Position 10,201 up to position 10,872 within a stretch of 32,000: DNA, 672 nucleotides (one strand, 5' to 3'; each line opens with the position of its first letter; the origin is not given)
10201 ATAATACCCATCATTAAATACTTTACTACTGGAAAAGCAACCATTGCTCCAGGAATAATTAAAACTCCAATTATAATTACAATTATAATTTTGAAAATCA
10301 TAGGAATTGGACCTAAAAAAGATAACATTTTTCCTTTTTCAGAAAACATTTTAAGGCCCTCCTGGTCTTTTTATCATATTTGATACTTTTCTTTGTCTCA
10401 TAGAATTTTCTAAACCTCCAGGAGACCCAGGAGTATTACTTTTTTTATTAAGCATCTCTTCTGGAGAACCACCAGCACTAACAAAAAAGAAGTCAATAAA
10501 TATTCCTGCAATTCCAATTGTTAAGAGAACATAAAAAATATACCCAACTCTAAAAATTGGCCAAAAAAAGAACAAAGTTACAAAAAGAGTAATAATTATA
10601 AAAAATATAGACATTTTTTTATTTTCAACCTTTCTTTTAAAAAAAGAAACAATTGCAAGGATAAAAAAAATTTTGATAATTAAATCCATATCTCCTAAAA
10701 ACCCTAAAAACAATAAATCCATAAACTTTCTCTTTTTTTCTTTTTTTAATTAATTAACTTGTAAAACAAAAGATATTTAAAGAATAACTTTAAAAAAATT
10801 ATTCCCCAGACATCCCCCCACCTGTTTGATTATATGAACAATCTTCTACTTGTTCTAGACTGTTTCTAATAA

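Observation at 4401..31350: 27-kb co-directional block of giant secreted or anchored proteins: candidate uncharacterised cell-surface or host-contact apparatus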

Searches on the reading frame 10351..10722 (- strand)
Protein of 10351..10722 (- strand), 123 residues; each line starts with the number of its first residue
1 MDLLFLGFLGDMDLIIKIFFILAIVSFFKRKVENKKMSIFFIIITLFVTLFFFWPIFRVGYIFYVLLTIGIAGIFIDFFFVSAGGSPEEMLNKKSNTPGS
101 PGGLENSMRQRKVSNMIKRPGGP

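Call 5: search_protein_families(library=pfam, proteins=[window:10351-10722:-], max_evalue=0.1)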
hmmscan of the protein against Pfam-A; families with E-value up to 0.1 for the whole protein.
window:10351-10722:- (123 aa): 0 families

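Call 11: search_protein_families(library=ncbifam, proteins=[window:10351-10722:-], max_evalue=0.1)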
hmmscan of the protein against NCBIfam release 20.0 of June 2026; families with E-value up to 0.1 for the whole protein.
window:10351-10722:- (123 aa): 1 family
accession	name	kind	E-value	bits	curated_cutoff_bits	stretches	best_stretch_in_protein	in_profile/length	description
NF002281.0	PRK01209.2-5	equivalog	0.016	14.5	273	1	13-75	23-86/311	cobalamin biosynthesis protein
